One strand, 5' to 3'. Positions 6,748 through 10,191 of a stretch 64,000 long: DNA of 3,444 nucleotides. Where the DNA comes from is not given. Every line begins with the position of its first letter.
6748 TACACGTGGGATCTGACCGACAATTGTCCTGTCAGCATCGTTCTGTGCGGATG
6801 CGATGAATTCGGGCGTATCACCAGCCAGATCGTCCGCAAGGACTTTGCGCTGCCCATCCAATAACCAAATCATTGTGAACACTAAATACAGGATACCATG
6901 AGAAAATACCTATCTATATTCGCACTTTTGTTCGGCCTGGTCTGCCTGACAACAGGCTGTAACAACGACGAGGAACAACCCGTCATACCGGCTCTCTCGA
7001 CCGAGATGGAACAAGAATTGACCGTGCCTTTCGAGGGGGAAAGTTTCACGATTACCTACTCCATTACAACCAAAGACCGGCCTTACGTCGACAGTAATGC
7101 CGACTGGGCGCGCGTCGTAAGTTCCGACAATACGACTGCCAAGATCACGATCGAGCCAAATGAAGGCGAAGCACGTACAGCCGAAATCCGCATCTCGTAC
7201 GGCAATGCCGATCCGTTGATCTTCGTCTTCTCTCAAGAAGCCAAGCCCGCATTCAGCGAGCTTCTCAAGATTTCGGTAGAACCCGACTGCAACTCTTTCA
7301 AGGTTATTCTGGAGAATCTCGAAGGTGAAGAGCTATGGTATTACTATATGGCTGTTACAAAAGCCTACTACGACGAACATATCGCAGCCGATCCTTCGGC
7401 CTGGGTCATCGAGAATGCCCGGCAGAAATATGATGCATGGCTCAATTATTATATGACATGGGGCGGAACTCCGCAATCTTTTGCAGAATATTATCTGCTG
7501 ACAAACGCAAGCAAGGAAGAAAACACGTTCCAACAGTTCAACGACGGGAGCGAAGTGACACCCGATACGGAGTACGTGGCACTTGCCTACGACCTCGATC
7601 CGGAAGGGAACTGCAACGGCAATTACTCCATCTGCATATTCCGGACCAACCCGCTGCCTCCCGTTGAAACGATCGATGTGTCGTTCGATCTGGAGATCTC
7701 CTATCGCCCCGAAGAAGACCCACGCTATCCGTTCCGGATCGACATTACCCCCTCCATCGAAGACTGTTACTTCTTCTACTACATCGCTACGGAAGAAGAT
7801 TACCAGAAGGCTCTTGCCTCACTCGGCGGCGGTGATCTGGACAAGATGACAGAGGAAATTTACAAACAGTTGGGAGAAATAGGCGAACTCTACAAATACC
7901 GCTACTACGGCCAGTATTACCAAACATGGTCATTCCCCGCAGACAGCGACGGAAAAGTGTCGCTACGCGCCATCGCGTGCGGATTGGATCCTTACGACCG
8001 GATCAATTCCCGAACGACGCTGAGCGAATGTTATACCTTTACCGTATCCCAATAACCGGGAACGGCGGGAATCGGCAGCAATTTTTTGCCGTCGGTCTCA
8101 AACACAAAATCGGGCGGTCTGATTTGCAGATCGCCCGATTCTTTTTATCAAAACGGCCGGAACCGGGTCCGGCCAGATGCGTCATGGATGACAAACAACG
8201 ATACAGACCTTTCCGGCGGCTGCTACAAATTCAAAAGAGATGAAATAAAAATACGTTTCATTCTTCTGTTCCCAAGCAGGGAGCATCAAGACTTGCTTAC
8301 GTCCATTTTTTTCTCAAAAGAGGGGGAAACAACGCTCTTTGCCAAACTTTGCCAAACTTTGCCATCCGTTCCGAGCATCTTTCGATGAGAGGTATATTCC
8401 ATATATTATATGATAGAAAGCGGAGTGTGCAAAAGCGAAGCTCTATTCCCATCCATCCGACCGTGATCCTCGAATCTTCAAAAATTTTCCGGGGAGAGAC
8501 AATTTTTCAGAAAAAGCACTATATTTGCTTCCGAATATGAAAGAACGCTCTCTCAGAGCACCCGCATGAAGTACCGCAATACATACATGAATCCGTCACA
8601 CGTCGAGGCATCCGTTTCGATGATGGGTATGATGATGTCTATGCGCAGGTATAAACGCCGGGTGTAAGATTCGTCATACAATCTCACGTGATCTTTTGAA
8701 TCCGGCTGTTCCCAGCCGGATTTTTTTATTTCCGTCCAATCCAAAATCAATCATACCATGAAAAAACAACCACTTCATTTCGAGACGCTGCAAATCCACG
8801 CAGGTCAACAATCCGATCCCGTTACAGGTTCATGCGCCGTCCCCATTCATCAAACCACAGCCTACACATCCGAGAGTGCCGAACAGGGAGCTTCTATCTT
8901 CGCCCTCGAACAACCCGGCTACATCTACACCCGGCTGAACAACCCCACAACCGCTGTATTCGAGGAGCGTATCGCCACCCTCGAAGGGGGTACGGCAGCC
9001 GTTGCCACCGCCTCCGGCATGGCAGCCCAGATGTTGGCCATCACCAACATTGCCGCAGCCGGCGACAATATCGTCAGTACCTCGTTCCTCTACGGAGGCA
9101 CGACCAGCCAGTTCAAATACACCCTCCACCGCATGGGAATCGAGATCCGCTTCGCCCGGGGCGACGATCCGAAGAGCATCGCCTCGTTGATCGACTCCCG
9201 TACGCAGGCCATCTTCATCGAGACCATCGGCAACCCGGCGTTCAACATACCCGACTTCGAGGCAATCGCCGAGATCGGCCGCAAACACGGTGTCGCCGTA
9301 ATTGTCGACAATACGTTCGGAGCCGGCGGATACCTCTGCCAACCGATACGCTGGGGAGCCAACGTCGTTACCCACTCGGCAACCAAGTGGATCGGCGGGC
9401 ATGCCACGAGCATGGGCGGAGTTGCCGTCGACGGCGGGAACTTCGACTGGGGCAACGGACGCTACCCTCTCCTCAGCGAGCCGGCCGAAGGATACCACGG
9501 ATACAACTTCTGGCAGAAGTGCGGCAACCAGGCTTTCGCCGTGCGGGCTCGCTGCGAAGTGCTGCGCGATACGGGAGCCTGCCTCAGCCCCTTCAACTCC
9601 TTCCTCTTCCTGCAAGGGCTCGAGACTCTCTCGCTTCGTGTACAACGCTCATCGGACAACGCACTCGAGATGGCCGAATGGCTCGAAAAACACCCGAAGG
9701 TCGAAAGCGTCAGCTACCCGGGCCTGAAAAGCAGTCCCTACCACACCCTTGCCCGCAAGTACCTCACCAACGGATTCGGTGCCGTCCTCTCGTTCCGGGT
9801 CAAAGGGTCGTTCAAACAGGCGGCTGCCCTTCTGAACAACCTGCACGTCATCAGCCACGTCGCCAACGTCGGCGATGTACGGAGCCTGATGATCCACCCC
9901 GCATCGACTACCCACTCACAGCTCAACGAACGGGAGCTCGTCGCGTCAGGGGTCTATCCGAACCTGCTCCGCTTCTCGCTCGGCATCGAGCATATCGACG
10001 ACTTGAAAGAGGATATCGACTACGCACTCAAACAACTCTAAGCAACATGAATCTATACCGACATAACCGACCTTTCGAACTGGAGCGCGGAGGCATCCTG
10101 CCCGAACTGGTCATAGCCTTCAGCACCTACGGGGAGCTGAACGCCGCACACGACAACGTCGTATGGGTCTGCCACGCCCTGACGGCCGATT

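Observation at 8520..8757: Met-codon-packed leader ORF plus terminator upstream of metY-metX-hom: candidate methionine-sensing ribosome-mediated attenuator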

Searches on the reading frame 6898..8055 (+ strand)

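Call 5: search_protein_families(library=pfam, proteins=[window:6898-8055:+])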
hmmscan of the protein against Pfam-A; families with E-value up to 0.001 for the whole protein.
window:6898-8055:+ (385 aa): 1 family
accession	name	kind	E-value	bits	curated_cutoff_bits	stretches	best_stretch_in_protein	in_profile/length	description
PF13004.13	BACON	-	1.8e-07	31.5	25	1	64-105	5-51/61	Putative binding domain, N-terminal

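Call 8: search_protein_families(library=ncbifam, proteins=[window:6898-8055:+])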
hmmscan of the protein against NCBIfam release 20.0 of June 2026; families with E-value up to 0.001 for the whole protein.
window:6898-8055:+ (385 aa): 0 families

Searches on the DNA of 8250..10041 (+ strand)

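Call 4: search_rna_families(source=window, start=8250, end=8850, threshold=evalue, max_evalue=10)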
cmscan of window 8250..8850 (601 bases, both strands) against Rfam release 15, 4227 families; matches with E-value up to 10: 2.
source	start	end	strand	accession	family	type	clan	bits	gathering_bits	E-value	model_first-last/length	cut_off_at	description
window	8682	8729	+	RF02837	anti-hemB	Gene; sRNA;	-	20.4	49.5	0.025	1-81/81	no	Burkholderia RNA 7 (anti-hemB)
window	8695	8730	+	RF00599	SNORA77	Gene; snRNA; snoRNA; HACA-box;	-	12.5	42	7.4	11-48/125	no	Small nucleolar RNA SNORA77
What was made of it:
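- On Rfam leader families (His_leader, Leu_leader, Thr_leader, Trp_leader, Phe_leader and related): None at E<=10 in 8250-8850 (call 4).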

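Call 62: search_rna_families(sources=[L207, L208, L209, L058, L063, L003, L005, L009, L020, L032, L035, L041, L043, L045, L059, L061, L034], threshold=gathering)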
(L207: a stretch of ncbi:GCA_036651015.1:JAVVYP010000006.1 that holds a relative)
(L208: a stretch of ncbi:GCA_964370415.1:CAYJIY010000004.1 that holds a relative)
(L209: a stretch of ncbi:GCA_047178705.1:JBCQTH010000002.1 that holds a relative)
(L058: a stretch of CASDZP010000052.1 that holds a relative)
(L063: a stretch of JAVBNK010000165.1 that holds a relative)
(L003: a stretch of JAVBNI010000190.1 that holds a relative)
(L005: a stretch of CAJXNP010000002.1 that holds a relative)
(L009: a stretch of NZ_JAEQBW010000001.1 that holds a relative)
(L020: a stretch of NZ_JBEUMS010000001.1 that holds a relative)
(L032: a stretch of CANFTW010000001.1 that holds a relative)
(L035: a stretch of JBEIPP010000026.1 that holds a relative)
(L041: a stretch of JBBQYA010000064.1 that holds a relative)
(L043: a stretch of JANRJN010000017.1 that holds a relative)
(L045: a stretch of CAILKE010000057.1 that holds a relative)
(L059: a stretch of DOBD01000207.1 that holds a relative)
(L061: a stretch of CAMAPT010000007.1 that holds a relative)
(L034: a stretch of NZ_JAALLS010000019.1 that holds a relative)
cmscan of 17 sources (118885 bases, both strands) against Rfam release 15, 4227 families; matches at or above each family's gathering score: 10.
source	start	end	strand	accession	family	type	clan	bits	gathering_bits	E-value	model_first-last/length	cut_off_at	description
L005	3201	3308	+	RF00162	SAM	Cis-reg; riboswitch;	CL00012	85.6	44.4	1.4e-18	1-108/108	no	SAM riboswitch aptamer (S box leader)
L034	3119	3238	+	RF00162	SAM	Cis-reg; riboswitch;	CL00012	75.9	44.4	9.6e-16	1-108/108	no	SAM riboswitch aptamer (S box leader)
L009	2646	2739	+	RF00162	SAM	Cis-reg; riboswitch;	CL00012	71.5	44.4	1.7e-14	1-108/108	no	SAM riboswitch aptamer (S box leader)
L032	2733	2860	+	RF00162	SAM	Cis-reg; riboswitch;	CL00012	69.6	44.4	6.5e-14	1-108/108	no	SAM riboswitch aptamer (S box leader)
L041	2821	2948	+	RF00162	SAM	Cis-reg; riboswitch;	CL00012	68.4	44.4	1.4e-13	1-108/108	no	SAM riboswitch aptamer (S box leader)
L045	2741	2868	+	RF00162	SAM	Cis-reg; riboswitch;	CL00012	67.5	44.4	2.7e-13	1-108/108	no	SAM riboswitch aptamer (S box leader)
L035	2778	2905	+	RF00162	SAM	Cis-reg; riboswitch;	CL00012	66.6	44.4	4.7e-13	1-108/108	no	SAM riboswitch aptamer (S box leader)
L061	2746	2876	+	RF00162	SAM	Cis-reg; riboswitch;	CL00012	64.7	44.4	1.7e-12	1-108/108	no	SAM riboswitch aptamer (S box leader)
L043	2776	2905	+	RF00162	SAM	Cis-reg; riboswitch;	CL00012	64.5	44.4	1.9e-12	1-108/108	no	SAM riboswitch aptamer (S box leader)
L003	164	237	+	RF00005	tRNA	Gene; tRNA;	CL00001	62.6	29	6.2e-11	1-71/71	no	tRNA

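Call 63: search_rna_families(sources=[L002, L011, L016, L019, L027, L031, L033, L036, L054, L056, L066, L075, L201, L202, L203, L204, L205, L206], threshold=gathering)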
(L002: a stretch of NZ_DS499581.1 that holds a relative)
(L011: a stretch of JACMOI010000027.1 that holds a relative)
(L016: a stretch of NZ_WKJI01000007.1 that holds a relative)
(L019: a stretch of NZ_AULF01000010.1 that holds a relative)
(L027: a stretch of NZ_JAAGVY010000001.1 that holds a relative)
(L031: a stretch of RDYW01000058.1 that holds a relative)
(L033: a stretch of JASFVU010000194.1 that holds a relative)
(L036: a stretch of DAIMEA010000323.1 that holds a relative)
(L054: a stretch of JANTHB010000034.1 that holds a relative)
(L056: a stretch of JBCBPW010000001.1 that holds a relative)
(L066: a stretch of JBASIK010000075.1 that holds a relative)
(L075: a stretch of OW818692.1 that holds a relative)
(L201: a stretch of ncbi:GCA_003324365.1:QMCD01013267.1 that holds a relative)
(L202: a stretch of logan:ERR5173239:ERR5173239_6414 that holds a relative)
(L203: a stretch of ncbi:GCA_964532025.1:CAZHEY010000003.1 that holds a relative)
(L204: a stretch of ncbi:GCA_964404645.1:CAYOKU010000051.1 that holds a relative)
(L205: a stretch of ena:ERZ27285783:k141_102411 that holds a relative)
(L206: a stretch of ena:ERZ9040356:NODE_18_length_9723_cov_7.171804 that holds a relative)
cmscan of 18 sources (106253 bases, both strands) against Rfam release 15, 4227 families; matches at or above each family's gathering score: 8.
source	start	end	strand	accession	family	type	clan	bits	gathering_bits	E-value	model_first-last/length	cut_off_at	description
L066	3197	3309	+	RF00162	SAM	Cis-reg; riboswitch;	CL00012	79.2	44.4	9.5e-17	1-108/108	no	SAM riboswitch aptamer (S box leader)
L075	3106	3218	+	RF00162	SAM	Cis-reg; riboswitch;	CL00012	79.1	44.4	9.8e-17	1-108/108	no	SAM riboswitch aptamer (S box leader)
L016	3201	3303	+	RF00162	SAM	Cis-reg; riboswitch;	CL00012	78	44.4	2.1e-16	1-108/108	no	SAM riboswitch aptamer (S box leader)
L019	3200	3302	+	RF00162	SAM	Cis-reg; riboswitch;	CL00012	75.7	44.4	9.9e-16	1-108/108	no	SAM riboswitch aptamer (S box leader)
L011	625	726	+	RF00162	SAM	Cis-reg; riboswitch;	CL00012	68.2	44.4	1.5e-13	1-108/108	no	SAM riboswitch aptamer (S box leader)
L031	3167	3272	+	RF00162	SAM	Cis-reg; riboswitch;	CL00012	65.9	44.4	6.9e-13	1-108/108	no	SAM riboswitch aptamer (S box leader)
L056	3159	3258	+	RF00162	SAM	Cis-reg; riboswitch;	CL00012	56.7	44.4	3.2e-10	1-108/108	no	SAM riboswitch aptamer (S box leader)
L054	1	94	+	RF00162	SAM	Cis-reg; riboswitch;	CL00012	44.4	44.4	1.2e-06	17-108/108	5'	SAM riboswitch aptamer (S box leader)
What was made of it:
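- No Rfam hit appears even at E<=10 (call 4) or in 7 relatives (call 63).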

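Call 64: search_rna_families(sources=[L004, L006, L008, L010, L012, L013, L014, L015, L018, L022, L024, L025, L026, L028, L029, L030, L037], threshold=gathering)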
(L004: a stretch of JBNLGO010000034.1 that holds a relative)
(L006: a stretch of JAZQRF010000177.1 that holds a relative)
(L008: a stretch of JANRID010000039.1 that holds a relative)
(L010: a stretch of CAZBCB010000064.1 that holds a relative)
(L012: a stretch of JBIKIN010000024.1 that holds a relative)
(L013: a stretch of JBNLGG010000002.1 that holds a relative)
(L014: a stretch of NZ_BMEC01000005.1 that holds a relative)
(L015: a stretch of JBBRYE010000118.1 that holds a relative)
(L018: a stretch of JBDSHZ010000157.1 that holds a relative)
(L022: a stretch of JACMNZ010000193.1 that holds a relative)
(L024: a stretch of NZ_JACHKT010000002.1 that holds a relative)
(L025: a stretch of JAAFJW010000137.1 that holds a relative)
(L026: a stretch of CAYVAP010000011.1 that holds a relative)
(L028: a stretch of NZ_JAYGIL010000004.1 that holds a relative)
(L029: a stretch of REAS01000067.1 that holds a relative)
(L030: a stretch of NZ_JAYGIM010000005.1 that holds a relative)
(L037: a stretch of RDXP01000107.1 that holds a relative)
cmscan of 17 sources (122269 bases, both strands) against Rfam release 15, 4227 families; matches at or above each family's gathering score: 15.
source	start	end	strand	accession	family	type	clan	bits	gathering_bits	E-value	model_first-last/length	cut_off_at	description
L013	3183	3294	+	RF00162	SAM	Cis-reg; riboswitch;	CL00012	77.5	44.4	3.2e-16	1-108/108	no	SAM riboswitch aptamer (S box leader)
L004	3194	3303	+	RF00162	SAM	Cis-reg; riboswitch;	CL00012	72.9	44.4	7.1e-15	1-108/108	no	SAM riboswitch aptamer (S box leader)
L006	104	200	+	RF00162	SAM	Cis-reg; riboswitch;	CL00012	72.2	44.4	1.1e-14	1-108/108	no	SAM riboswitch aptamer (S box leader)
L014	3047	3140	+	RF00162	SAM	Cis-reg; riboswitch;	CL00012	71.5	44.4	1.8e-14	1-108/108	no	SAM riboswitch aptamer (S box leader)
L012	3184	3287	+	RF00162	SAM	Cis-reg; riboswitch;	CL00012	70.2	44.4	4.3e-14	1-108/108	no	SAM riboswitch aptamer (S box leader)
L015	3188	3294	+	RF00162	SAM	Cis-reg; riboswitch;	CL00012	69.4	44.4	7.3e-14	1-108/108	no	SAM riboswitch aptamer (S box leader)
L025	3170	3275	+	RF00162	SAM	Cis-reg; riboswitch;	CL00012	68.1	44.4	1.7e-13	1-108/108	no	SAM riboswitch aptamer (S box leader)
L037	256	361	+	RF00162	SAM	Cis-reg; riboswitch;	CL00012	67.6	44.4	2.5e-13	1-108/108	no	SAM riboswitch aptamer (S box leader)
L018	3187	3288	+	RF00162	SAM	Cis-reg; riboswitch;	CL00012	66.9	44.4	4e-13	1-108/108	no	SAM riboswitch aptamer (S box leader)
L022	3209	3310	+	RF00162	SAM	Cis-reg; riboswitch;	CL00012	66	44.4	7.1e-13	1-108/108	no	SAM riboswitch aptamer (S box leader)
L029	3156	3263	+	RF00162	SAM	Cis-reg; riboswitch;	CL00012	61.5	44.4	1.5e-11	1-108/108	no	SAM riboswitch aptamer (S box leader)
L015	4913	4993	+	RF01705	Flavo-1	Gene; sRNA;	-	57.8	42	1.1e-09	1-76/76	no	Flavo-1 RNA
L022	4821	4898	+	RF01705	Flavo-1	Gene; sRNA;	-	56.2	42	3.1e-09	1-76/76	no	Flavo-1 RNA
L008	3085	3188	+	RF00162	SAM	Cis-reg; riboswitch;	CL00012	55.1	44.4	1.1e-09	1-108/108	no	SAM riboswitch aptamer (S box leader)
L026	3157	3255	+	RF00162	SAM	Cis-reg; riboswitch;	CL00012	47.7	44.4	1.5e-07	1-108/108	no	SAM riboswitch aptamer (S box leader)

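Call 65: search_rna_families(sources=[L038, L039, L040, L042, L044, L046, L047, L049, L050, L051, L052, L053, L055, L057, L064, L065, L071], threshold=gathering)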
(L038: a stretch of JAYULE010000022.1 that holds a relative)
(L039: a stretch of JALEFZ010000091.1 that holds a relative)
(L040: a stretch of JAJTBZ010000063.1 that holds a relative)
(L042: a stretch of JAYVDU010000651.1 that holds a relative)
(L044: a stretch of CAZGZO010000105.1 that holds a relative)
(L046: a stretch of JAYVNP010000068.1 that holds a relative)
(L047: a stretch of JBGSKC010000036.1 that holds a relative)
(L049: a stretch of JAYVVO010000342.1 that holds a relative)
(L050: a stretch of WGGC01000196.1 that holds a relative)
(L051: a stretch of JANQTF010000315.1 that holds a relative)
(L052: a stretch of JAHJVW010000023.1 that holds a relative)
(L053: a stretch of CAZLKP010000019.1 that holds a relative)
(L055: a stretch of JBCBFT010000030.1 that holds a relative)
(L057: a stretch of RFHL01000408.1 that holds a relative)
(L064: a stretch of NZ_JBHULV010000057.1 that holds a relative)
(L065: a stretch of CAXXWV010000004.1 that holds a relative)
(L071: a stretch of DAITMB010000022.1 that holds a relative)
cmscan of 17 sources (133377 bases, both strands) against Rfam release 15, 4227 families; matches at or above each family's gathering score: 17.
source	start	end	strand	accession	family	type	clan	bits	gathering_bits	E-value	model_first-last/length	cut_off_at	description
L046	3138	3238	+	RF00162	SAM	Cis-reg; riboswitch;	CL00012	79.1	44.4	1.3e-16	1-108/108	no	SAM riboswitch aptamer (S box leader)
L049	13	113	+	RF00162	SAM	Cis-reg; riboswitch;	CL00012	76.2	44.4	8.8e-16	1-108/108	no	SAM riboswitch aptamer (S box leader)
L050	3159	3270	+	RF00162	SAM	Cis-reg; riboswitch;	CL00012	75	44.4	2e-15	1-108/108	no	SAM riboswitch aptamer (S box leader)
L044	3112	3225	+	RF00162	SAM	Cis-reg; riboswitch;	CL00012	73.9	44.4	4.1e-15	1-108/108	no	SAM riboswitch aptamer (S box leader)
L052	3187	3288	+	RF00162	SAM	Cis-reg; riboswitch;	CL00012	69.3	44.4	8.7e-14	1-108/108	no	SAM riboswitch aptamer (S box leader)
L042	1466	1593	+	RF00162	SAM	Cis-reg; riboswitch;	CL00012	65.8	44.4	9.3e-13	1-108/108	no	SAM riboswitch aptamer (S box leader)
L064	3189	3291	+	RF00162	SAM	Cis-reg; riboswitch;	CL00012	65.4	44.4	1.2e-12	1-108/108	no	SAM riboswitch aptamer (S box leader)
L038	3154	3261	+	RF00162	SAM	Cis-reg; riboswitch;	CL00012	62.3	44.4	9.6e-12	1-108/108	no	SAM riboswitch aptamer (S box leader)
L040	3197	3295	+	RF01725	SAM-I-IV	Cis-reg; riboswitch;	CL00012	58.8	41.1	8.3e-07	1-99/99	no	SAM-I/IV (S-adenosyl methionine) riboswitch aptamer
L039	3166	3265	+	RF00162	SAM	Cis-reg; riboswitch;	CL00012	58.4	44.4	1.3e-10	1-108/108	no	SAM riboswitch aptamer (S box leader)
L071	3012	3110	+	RF00162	SAM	Cis-reg; riboswitch;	CL00012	57.9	44.4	1.8e-10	1-108/108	no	SAM riboswitch aptamer (S box leader)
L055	3166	3265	+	RF00162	SAM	Cis-reg; riboswitch;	CL00012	57.4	44.4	2.5e-10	1-108/108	no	SAM riboswitch aptamer (S box leader)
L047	3134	3232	+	RF00162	SAM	Cis-reg; riboswitch;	CL00012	57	44.4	3.3e-10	1-108/108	no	SAM riboswitch aptamer (S box leader)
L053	3093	3193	+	RF00162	SAM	Cis-reg; riboswitch;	CL00012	56.6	44.4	4.3e-10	1-108/108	no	SAM riboswitch aptamer (S box leader)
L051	3139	3239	+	RF00162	SAM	Cis-reg; riboswitch;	CL00012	54.3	44.4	2.1e-09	1-108/108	no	SAM riboswitch aptamer (S box leader)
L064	60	144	+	RF00005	tRNA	Gene; tRNA;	CL00001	51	29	1.1e-07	1-71/71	no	tRNA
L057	3061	3159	+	RF00162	SAM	Cis-reg; riboswitch;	CL00012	48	44.4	1.4e-07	1-108/108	no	SAM riboswitch aptamer (S box leader)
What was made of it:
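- On SAM riboswitches (SAM-I, SAM-I/IV, SAM-II and the other SAM-sensing families in Rfam 15): The same search finds SAM-I at 45 other Bacteroidota metY loci and SAM-I/IV at one (calls 62-65).
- Orthologous metY genes elsewhere in the phylum carry SAM-I riboswitches (calls 62-65), so a methionine-pathway sensor is expected at this position. The same locus carries SAM-I riboswitches in other Bacteroidota (calls 62-65).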
